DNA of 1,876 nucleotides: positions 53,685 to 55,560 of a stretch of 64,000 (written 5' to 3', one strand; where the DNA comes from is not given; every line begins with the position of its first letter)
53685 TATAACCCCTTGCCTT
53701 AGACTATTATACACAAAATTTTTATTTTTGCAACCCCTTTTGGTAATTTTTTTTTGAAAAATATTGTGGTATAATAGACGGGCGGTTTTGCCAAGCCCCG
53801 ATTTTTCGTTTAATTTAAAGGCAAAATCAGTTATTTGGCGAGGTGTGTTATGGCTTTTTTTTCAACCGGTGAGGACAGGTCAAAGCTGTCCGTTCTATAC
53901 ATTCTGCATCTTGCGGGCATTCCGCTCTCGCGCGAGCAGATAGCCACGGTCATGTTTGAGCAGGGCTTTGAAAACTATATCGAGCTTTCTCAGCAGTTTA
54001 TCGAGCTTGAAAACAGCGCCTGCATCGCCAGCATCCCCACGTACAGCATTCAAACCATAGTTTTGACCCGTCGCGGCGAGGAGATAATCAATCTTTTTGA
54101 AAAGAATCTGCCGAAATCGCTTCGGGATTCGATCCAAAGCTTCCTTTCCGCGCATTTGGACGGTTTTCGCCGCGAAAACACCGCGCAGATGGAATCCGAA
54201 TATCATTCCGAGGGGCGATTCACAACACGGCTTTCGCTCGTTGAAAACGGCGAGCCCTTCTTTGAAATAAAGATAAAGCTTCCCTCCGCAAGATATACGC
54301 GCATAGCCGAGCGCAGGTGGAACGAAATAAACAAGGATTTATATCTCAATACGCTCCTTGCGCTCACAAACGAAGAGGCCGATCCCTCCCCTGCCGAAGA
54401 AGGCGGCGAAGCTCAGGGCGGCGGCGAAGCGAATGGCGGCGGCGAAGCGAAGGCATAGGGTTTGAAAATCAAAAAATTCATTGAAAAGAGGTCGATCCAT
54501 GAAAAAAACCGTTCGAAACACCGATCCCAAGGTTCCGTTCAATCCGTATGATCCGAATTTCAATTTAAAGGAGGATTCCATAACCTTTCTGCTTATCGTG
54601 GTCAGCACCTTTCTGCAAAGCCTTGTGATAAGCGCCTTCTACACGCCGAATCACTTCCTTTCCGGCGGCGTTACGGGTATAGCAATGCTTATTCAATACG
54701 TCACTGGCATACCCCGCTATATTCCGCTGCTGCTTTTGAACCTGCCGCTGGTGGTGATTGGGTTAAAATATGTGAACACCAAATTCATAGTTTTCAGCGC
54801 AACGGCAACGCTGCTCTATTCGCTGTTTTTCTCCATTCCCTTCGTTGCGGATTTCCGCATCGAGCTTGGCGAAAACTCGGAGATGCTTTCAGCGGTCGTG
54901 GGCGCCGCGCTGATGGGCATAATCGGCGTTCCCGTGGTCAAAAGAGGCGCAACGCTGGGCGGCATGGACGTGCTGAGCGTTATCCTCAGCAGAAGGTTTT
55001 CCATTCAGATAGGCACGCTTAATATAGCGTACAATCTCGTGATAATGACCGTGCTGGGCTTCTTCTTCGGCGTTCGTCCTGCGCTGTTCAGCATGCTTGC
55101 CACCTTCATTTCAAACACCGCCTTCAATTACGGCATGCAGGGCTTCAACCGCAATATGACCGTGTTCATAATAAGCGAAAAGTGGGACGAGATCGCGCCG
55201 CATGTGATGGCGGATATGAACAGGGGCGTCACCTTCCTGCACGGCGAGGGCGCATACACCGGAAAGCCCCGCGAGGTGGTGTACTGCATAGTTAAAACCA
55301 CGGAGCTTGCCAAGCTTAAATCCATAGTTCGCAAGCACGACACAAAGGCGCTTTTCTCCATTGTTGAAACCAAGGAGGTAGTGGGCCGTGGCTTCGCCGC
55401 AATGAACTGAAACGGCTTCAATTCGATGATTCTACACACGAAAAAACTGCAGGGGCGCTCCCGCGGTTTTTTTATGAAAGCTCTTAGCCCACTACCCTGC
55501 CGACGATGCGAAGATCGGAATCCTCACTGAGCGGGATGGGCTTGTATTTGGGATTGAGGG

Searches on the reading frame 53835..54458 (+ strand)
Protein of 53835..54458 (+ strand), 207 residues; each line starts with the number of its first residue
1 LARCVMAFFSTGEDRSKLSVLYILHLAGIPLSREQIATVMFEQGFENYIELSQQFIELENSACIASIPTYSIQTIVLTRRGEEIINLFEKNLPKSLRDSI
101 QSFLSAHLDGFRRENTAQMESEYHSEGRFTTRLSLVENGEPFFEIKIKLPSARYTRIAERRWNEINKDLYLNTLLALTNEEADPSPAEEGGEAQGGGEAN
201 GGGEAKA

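Call 62: search_protein_families(library=pfam, proteins=[window:53835-54458:+], max_evalue=0.00001)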
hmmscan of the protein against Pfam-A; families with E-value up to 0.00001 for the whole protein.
window:53835-54458:+ (207 aa): 1 family
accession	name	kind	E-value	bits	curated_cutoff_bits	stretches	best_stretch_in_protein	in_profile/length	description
PF14277.12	DUF4364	-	1.4e-31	109.9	26.9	1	17-175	2-160/162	Domain of unknown function (DUF4364)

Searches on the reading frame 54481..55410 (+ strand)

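Call 62: search_protein_families(library=pfam, proteins=[window:54481-55410:+], max_evalue=0.00001)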
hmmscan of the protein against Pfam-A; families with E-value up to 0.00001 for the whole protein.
window:54481-55410:+ (309 aa): 2 families
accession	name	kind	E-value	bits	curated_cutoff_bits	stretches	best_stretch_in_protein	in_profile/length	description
PF02588.21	YitT_membrane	-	1.3e-47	162.3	24.3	1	36-242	2-204/205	Uncharacterised 5xTM membrane BCR, YitT family COG1284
PF10035.14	DUF2179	-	1.4e-21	76.5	22.8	1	248-302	1-55/55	Uncharacterized protein conserved in bacteria (DUF2179)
